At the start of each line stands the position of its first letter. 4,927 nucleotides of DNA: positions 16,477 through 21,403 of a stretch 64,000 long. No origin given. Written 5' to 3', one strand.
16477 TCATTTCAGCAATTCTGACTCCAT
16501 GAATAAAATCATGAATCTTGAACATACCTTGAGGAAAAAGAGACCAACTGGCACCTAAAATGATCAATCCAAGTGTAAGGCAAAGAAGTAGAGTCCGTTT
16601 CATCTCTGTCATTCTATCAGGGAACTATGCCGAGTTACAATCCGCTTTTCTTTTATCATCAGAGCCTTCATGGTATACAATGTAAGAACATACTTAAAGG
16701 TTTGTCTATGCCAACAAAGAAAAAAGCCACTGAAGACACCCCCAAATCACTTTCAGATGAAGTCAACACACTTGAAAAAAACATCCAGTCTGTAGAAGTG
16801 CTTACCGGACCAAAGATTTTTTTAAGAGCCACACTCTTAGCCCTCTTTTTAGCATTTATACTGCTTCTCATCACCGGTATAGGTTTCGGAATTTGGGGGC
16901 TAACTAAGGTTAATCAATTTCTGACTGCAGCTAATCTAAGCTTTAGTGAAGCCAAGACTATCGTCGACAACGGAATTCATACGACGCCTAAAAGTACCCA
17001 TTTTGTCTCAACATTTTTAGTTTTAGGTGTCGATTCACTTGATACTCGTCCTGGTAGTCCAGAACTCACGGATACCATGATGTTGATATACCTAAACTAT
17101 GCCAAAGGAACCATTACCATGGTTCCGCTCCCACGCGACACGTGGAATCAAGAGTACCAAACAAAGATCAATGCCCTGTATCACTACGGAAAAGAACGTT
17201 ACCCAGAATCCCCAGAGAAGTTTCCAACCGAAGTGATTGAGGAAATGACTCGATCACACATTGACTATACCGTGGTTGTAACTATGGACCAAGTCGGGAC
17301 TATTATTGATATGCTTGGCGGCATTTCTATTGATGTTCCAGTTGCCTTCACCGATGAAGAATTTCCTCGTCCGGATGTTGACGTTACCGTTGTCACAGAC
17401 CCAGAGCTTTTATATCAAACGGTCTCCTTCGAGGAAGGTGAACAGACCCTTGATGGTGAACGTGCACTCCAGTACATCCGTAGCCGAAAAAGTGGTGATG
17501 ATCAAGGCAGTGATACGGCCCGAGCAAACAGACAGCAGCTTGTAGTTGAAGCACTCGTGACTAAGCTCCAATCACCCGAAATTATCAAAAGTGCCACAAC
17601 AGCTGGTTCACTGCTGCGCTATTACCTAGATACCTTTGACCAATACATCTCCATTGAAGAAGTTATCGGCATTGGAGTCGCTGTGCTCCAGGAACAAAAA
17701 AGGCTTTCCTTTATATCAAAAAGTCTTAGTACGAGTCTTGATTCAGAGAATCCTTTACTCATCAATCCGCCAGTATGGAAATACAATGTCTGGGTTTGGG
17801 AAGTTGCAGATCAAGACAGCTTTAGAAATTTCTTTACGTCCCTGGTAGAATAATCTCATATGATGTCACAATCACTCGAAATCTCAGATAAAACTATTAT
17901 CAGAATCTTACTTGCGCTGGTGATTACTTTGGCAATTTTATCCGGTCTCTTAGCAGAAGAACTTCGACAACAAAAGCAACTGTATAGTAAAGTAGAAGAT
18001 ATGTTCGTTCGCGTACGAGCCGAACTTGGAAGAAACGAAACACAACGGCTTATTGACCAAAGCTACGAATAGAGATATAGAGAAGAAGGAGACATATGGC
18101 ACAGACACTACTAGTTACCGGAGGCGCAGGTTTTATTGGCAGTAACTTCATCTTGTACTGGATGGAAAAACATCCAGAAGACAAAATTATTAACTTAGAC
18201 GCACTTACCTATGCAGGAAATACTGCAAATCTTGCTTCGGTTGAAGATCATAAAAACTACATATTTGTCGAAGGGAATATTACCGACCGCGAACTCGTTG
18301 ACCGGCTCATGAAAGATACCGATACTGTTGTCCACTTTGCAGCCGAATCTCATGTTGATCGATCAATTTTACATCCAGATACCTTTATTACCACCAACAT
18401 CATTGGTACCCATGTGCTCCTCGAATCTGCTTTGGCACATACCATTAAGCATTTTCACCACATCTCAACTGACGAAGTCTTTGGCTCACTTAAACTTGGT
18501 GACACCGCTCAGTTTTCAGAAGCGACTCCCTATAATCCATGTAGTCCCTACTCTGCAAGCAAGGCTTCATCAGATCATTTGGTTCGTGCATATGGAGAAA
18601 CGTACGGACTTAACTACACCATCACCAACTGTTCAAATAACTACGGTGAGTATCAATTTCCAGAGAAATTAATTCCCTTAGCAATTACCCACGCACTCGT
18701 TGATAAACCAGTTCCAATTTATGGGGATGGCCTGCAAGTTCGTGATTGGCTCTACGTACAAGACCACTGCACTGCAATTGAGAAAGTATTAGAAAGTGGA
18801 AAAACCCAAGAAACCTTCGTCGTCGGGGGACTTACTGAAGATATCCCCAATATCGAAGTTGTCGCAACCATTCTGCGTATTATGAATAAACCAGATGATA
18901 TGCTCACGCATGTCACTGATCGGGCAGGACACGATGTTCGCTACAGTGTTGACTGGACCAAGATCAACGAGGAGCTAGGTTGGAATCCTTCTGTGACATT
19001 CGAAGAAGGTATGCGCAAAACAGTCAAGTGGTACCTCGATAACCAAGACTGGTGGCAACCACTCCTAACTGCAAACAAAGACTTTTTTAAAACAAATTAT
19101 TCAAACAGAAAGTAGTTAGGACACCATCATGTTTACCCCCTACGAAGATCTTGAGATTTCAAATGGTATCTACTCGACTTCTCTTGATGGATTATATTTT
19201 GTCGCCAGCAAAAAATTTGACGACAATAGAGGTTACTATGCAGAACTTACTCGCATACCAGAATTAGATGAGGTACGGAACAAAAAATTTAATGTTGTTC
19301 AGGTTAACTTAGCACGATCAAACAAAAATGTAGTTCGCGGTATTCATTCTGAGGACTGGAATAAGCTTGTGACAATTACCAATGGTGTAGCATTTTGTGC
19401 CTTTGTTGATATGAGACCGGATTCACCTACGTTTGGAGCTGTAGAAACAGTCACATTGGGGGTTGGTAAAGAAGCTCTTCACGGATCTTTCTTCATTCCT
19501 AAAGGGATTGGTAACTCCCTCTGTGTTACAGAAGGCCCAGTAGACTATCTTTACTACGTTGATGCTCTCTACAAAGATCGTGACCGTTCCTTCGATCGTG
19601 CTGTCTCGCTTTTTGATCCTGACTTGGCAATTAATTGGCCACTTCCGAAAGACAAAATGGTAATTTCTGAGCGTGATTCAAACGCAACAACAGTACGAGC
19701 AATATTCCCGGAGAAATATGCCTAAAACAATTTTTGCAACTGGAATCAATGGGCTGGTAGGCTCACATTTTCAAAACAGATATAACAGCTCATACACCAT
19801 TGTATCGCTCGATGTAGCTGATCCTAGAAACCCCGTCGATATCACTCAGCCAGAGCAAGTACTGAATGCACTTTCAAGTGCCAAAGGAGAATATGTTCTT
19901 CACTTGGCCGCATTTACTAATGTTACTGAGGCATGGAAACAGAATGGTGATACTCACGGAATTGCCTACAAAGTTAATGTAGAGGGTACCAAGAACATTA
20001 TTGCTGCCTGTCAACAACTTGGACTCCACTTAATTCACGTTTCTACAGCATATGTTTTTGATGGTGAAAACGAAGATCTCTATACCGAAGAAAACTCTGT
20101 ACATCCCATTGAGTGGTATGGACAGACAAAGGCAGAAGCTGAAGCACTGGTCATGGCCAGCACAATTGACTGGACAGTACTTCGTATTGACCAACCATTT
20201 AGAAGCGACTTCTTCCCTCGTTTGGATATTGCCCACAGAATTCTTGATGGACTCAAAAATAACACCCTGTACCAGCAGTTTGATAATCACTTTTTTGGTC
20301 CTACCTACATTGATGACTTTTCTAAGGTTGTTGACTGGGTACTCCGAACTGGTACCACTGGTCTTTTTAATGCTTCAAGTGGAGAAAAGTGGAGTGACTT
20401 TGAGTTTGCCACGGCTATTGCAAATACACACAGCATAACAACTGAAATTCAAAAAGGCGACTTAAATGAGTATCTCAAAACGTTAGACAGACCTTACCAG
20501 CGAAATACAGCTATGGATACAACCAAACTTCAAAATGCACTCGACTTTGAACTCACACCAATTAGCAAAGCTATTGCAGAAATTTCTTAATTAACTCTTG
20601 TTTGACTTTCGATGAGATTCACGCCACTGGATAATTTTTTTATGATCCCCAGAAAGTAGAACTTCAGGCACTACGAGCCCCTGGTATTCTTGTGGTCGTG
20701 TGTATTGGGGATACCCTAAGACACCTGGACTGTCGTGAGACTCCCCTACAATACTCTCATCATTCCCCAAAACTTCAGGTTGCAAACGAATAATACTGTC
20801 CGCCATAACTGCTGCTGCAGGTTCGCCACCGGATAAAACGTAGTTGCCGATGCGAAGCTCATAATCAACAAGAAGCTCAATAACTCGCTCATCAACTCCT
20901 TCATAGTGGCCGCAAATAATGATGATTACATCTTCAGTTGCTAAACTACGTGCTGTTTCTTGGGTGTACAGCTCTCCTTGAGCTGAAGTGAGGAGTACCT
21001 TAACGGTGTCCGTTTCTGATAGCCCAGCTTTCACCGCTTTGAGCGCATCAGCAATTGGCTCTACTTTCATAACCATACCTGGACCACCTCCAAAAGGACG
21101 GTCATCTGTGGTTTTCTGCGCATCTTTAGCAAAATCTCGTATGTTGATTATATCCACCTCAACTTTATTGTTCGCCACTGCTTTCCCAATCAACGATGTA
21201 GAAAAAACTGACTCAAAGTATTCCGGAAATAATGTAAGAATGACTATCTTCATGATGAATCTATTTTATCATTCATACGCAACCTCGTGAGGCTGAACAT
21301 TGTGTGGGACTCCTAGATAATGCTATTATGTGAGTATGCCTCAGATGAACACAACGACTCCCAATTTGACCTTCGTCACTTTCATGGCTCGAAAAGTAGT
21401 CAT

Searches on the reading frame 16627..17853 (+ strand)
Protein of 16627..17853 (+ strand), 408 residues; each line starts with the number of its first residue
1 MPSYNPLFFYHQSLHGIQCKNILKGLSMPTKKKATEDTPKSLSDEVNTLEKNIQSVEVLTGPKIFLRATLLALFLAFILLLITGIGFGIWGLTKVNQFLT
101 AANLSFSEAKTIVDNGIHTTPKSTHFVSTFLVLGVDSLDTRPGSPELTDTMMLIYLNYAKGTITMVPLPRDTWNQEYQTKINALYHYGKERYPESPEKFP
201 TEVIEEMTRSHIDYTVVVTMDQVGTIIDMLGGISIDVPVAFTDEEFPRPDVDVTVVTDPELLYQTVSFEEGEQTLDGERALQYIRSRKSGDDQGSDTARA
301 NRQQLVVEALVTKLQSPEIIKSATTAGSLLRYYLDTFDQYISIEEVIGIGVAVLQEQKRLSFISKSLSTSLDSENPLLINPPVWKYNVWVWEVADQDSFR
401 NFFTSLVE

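Call 51: search_protein_families(library=pfam, proteins=[window:16627-17853:+], max_evalue=0.00001)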
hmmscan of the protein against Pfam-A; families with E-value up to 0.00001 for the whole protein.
window:16627-17853:+ (408 aa): 1 family
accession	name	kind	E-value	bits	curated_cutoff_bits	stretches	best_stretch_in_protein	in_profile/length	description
PF03816.19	LytR_cpsA_psr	-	1.6e-30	106.6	24.6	1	148-315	2-149/150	LytR_cpsA_psr family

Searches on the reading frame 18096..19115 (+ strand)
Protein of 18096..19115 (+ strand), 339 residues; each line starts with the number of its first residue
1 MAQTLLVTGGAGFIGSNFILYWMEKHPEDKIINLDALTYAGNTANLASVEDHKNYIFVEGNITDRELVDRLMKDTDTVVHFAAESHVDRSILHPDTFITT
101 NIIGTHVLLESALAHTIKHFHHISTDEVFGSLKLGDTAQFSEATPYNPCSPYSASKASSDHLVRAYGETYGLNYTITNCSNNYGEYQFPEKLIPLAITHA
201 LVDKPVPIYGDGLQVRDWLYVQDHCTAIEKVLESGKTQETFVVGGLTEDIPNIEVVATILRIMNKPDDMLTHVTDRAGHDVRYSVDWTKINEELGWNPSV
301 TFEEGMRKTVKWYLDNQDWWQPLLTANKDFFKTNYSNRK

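Call 51: search_protein_families(library=pfam, proteins=[window:18096-19115:+], max_evalue=0.00001)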
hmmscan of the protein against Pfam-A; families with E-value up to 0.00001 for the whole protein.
window:18096-19115:+ (339 aa): 7 families
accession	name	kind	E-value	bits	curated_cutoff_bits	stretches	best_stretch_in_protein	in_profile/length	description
PF16363.11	GDP_Man_Dehyd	-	1.3e-80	271.8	27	1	6-309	1-332/332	GDP-mannose 4,6 dehydratase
PF01370.27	Epimerase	-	2e-65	221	20.9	1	6-244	2-240/240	NAD dependent epimerase/dehydratase family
PF01073.25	3Beta_HSD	-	1.4e-18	67.4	22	1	6-223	1-220/280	3-beta hydroxysteroid dehydrogenase/isomerase family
PF02719.21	Polysacc_synt_2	-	2.2e-16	60.3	20.2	1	5-130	1-133/293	Polysaccharide biosynthesis protein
PF07993.18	NAD_binding_4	-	1.1e-14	54.6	20.1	1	7-181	1-206/258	Male sterility protein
PF04321.23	RmlD_sub_bind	-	2.5e-12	46.9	27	1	4-170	2-143/287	RmlD substrate binding domain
PF13460.12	NAD_binding_10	-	8e-07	29.5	27.2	1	40-176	26-140/184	NAD(P)H-binding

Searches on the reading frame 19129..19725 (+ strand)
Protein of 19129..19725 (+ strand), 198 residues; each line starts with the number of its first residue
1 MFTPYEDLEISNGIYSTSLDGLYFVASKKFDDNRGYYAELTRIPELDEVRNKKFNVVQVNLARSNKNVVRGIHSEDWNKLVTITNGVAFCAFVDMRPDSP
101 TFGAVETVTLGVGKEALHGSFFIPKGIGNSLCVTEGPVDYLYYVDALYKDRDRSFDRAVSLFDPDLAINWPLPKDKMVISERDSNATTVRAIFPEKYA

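Call 51: search_protein_families(library=pfam, proteins=[window:19129-19725:+], max_evalue=0.00001)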
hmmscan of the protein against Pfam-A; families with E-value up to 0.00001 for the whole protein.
window:19129-19725:+ (198 aa): 1 family
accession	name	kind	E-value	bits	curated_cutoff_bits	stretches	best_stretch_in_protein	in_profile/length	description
PF00908.23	dTDP_sugar_isom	-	1.5e-33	116.4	27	1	17-189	2-166/168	dTDP-4-dehydrorhamnose 3,5-epimerase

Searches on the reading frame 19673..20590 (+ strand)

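Call 51: search_protein_families(library=pfam, proteins=[window:19673-20590:+], max_evalue=0.00001)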
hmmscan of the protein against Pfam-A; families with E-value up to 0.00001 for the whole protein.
window:19673-20590:+ (305 aa): 6 families
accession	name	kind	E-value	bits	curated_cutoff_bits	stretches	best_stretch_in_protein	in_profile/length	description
PF04321.23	RmlD_sub_bind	-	5.7e-45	154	27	1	19-303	2-280/287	RmlD substrate binding domain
PF01370.27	Epimerase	-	2.1e-17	63.8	20.9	1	22-163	3-156/240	NAD dependent epimerase/dehydratase family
PF16363.11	GDP_Man_Dehyd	-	5.3e-15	56.1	27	1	55-293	59-320/332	GDP-mannose 4,6 dehydratase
PF01073.25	3Beta_HSD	-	3.2e-13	49.8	22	1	53-163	50-160/280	3-beta hydroxysteroid dehydrogenase/isomerase family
PF07993.18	NAD_binding_4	-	9.6e-10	38.5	20.1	1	70-171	87-203/258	Male sterility protein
PF13460.12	NAD_binding_10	-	3e-07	30.9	27.2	1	56-172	47-143/184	NAD(P)H-binding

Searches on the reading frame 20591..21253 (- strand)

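Call 51: search_protein_families(library=pfam, proteins=[window:20591-21253:-], max_evalue=0.00001)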
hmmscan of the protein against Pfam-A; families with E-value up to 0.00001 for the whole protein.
window:20591-21253:- (220 aa): 1 family
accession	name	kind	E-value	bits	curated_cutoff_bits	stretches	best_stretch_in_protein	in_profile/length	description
PF01746.26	tRNA_m1G_MT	-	7.9e-52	176.3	27.3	1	23-215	2-186/195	tRNA (Guanine-1)-methyltransferase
